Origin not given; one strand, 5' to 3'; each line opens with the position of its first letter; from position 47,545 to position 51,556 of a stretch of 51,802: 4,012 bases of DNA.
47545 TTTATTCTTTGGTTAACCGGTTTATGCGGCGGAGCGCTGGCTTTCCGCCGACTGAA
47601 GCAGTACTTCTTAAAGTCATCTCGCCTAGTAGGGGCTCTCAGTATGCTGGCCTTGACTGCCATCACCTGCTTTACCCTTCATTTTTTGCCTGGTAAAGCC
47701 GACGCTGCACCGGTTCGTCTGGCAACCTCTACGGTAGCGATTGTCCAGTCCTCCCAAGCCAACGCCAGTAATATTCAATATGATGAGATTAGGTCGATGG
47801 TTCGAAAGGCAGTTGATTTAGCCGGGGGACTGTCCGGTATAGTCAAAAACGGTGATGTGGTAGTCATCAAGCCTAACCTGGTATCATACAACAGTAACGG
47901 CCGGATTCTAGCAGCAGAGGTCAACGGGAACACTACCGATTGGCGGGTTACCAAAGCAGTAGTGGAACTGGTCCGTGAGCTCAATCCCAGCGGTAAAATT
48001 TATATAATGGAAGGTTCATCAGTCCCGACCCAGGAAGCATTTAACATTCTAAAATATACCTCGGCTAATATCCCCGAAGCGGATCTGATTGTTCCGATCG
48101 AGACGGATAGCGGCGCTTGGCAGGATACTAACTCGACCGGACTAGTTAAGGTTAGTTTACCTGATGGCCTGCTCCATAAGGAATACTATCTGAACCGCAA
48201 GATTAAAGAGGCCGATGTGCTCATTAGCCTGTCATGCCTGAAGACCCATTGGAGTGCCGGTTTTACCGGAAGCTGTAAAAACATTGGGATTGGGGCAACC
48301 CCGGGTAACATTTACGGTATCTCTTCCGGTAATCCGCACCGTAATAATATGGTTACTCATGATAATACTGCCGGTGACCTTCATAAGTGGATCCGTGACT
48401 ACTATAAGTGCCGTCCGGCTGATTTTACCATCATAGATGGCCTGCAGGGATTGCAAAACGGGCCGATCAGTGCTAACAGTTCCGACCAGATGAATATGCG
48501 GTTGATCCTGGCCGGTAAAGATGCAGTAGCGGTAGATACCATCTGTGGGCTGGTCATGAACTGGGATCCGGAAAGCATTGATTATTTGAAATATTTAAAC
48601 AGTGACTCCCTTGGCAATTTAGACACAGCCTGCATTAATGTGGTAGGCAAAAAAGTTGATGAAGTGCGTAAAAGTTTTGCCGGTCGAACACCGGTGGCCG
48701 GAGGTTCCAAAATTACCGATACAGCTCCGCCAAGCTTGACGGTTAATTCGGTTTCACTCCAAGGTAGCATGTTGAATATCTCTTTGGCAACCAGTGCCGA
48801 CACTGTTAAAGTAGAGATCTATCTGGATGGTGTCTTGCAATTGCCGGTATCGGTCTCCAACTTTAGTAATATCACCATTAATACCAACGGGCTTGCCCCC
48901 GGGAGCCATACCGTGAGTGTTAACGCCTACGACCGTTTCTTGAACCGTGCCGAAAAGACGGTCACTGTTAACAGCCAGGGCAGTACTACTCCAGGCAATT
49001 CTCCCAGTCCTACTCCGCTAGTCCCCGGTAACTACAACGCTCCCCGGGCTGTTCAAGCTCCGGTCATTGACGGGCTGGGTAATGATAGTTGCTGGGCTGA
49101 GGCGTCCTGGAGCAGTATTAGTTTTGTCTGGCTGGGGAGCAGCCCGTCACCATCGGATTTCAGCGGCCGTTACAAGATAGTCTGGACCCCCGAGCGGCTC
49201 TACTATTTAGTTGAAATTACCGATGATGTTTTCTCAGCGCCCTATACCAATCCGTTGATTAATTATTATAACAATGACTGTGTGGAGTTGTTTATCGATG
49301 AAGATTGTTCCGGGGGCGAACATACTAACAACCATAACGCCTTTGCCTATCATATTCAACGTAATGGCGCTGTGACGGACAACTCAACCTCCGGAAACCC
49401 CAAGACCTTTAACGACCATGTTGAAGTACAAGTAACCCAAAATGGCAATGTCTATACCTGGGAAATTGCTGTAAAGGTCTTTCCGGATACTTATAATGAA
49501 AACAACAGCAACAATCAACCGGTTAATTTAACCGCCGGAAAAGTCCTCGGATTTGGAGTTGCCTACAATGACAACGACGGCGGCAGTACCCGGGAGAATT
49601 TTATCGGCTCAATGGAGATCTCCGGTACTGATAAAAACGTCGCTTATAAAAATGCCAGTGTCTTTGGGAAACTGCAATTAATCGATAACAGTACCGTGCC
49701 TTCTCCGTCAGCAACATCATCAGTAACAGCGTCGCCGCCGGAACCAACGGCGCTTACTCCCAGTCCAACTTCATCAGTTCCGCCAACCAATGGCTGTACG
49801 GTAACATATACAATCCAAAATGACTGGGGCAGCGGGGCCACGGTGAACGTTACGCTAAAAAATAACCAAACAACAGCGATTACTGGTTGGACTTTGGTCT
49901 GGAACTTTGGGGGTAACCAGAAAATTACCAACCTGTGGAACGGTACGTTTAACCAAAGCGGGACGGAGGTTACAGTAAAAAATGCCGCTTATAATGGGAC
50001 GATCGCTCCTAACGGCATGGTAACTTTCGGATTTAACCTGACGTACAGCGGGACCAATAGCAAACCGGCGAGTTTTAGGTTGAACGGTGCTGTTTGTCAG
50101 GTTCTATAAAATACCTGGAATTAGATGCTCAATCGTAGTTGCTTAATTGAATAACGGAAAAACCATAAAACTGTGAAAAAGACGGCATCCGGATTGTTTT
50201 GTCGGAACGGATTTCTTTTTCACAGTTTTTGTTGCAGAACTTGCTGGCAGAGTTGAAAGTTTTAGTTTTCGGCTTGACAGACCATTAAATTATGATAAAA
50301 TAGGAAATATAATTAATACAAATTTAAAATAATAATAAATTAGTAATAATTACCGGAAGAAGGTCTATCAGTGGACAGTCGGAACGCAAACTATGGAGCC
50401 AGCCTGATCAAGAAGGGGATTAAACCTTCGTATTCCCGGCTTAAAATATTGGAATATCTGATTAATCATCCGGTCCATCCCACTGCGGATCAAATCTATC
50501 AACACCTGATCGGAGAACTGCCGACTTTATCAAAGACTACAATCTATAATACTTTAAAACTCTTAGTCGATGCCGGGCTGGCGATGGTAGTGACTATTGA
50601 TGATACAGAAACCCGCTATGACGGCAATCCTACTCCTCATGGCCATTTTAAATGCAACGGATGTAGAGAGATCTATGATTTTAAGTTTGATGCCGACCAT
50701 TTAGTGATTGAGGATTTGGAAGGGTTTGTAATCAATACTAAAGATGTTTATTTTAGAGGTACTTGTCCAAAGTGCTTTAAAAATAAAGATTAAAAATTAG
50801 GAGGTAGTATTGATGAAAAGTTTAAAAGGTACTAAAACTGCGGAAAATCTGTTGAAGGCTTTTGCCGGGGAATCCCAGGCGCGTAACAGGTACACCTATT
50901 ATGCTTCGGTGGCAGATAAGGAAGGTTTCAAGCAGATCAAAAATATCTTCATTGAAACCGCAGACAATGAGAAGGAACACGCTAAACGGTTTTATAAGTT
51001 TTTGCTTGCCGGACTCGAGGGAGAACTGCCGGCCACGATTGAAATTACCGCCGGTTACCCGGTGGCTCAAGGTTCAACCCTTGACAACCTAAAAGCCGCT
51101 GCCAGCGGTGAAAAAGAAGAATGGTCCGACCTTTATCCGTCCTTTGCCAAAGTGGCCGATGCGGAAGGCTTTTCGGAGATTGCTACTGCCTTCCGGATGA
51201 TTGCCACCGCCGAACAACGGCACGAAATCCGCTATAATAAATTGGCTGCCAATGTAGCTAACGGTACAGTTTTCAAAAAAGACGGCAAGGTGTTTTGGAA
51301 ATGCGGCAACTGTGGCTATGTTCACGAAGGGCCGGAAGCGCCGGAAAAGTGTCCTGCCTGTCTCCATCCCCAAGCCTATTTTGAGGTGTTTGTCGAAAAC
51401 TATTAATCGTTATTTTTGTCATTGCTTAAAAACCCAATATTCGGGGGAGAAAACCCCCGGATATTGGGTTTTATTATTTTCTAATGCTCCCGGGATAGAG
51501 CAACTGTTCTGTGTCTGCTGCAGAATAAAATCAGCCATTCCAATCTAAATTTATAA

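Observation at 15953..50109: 34-kb single-strand array of 14 secreted cell-wall-targeted proteins, 13 carrying one shared CBM2 cassette, next to outer-membrane genes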

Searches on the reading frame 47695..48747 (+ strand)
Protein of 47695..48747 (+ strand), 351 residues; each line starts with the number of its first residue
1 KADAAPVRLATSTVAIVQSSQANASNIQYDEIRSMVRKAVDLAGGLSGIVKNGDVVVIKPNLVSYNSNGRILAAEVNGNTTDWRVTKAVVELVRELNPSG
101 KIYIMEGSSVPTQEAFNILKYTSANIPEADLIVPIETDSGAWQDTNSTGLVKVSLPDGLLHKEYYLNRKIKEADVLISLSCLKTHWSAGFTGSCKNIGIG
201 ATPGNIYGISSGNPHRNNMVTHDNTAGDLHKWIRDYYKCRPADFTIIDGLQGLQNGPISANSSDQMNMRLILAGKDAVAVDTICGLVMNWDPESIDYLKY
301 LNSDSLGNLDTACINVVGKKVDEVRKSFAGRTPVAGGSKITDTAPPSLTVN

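Call 68: search_protein_representatives(protein=window:47695-48747:+)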
Query: 351 residues. Proteins with E-value up to 0.001 (for the whole library): 2756; up to 1e-10: 789; up to 1e-30: 149. The best 150 are listed.
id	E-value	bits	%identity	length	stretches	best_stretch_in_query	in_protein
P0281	4.8e-182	620.8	81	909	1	1-351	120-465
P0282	1.4e-132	458.2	64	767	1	11-351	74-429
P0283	7.3e-131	452.6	63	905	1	7-351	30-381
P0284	1.2e-121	422.2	58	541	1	6-351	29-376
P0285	6.0e-106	370.7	54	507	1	7-351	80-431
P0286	2.8e-105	368.5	56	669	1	9-349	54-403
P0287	2.0e-99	349.2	53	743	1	11-350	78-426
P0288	7.2e-97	340.8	51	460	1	4-349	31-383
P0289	6.4e-96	337.7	51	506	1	11-350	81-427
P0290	1.1e-95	337.0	49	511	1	9-348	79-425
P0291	7.0e-95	334.3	55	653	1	11-332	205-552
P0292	3.7e-94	331.9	65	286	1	7-273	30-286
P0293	6.9e-92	324.4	51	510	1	11-348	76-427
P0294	5.0e-91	321.6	49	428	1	12-350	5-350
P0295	1.6e-90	320.0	52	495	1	6-350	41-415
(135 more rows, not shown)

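Call 93: find_encoding_contigs(protein=P0281, flank=10000, max_places=3)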
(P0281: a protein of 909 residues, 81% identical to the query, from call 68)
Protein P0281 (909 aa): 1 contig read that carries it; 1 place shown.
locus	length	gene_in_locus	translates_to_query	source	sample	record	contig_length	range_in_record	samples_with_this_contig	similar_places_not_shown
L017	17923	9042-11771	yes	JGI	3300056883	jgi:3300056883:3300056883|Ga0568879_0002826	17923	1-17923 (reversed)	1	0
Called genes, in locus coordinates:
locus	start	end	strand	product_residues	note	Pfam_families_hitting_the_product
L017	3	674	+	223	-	?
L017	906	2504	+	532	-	PF00150:Cellulase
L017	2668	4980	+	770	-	PF00759:Glyco_hydro_9, PF00942:CBM_3, PF00553:CBM_2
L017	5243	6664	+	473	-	PF00150:Cellulase, PF00553:CBM_2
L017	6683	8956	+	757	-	PF00759:Glyco_hydro_9, PF00942:CBM_3, PF00553:CBM_2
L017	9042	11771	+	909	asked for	PF04015:DUF362, PF06452:CBM9_1, PF00553:CBM_2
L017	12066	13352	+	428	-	PF00756:Esterase, PF00553:CBM_2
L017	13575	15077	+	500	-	PF00331:Glyco_hydro_10, PF00553:CBM_2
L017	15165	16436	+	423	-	PF00756:Esterase, PF00553:CBM_2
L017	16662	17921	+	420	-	?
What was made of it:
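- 47338..50109 (+): Three N-terminal helices, DUF362 (LarA-like fold), Ig-like domain, CBM9, linker, CBM2 (CBM2 at nt 49795-50097); function unknown. Orthologue at 81% identity inside the array of L017 (calls 68, 93).
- DUF362-CBM9-CBM2 at 81% identity sits inside a relative's array that continues with esterase-CBM2, GH10-CBM2 and esterase-CBM2 (call 93). In a relative, the CBM2 tag extends to GH10 and two esterases (call 93).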

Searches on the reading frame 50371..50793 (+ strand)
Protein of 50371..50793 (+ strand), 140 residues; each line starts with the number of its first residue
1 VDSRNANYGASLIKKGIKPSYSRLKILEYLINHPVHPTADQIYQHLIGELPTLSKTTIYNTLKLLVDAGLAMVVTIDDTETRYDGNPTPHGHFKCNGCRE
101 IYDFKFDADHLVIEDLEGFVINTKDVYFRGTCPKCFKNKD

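Call 44: search_protein_families(library=ncbifam, max_evalue=0.01, proteins=[window:50371-50793:+])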
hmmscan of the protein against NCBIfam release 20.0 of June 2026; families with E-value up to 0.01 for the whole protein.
window:50371-50793:+ (140 aa): 9 families
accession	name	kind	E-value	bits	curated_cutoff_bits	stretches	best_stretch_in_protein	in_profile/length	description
NF052545.1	TransRegPerRClab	equivalog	3.7e-26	91.8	180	1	13-138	9-137/138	transcriptional regulator PerR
NF047406.1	TransRegPerRTherm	equivalog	6.4e-19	68.5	200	1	23-137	10-127/130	manganese-dependent transcriptional regulator PerR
NF045677.1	FeRespRegIrr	equivalog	1.3e-14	54.4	170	1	11-114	3-105/127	Fur family transcriptional regulator Irr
NF047462.1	FUR_perox_PerRA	exception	1.8e-14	54.4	200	1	12-109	12-109/142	peroxide-responsive transcriptional repressor PerRA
NF045678.1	TransRegIrrA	equivalog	2.9e-13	49.9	150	1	9-116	10-116/138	iron response transcriptional regulator IrrA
NF047461.1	FUR_perox_PerRB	exception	4.2e-09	36.4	250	1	15-131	24-141/143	peroxide-responsive transcriptional repressor PerRB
NF051892.1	TransRegFurBacil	equivalog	1.2e-08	35.1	220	1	11-138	11-146/149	ferric iron uptake transcriptional regulator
NF006999.0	PRK09462.1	equivalog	6.2e-07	29.1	146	1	11-108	7-106/148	ferric iron uptake transcriptional regulator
NF051891.1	TransRegFurHelico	equivalog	7.1e-06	26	200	1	11-106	17-113/148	ferric iron uptake transcriptional regulator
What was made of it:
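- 50371..51406 (+): PerR-type Fur regulator and rubrerythrin, followed by the only strong terminator (51429-51472). NCBIfam PerR (call 44).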

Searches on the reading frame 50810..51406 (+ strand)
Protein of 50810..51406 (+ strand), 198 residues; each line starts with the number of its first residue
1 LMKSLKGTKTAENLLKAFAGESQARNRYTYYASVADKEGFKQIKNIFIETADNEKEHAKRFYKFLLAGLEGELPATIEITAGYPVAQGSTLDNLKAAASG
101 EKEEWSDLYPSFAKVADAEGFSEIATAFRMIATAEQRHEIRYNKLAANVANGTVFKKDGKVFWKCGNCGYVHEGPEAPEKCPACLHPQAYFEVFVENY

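Call 5: search_protein_families(library=pfam, proteins=[window:50810-51406:+])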
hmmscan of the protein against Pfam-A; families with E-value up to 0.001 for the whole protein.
window:50810-51406:+ (198 aa): 4 families
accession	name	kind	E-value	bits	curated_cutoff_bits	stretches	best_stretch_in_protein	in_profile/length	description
PF02915.23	Rubrerythrin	-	2.4e-30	106.2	22.8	1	12-145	1-136/137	Rubrerythrin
PF21349.2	RUBY_RBDX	-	8.7e-15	54.3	26.5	1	163-192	1-30/30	Rubrerythrin, rubredoxin-like domain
PF00210.30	Ferritin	-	1.2e-08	35.4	24.5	1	12-143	2-133/142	Ferritin-like domain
PF23458.2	DUF7130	-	8.5e-05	22.8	35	1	148-191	40-83/89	Domain of unknown function (DUF7130)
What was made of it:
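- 50371..51406 (+): Pfam Rubrerythrin (call 5).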

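Call 35: find_encoding_contigs(protein=window:50810-51406:+, flank=10000, max_places=4)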
Protein window:50810-51406:+ (198 aa): no gene with exactly this product is on record in the collection.
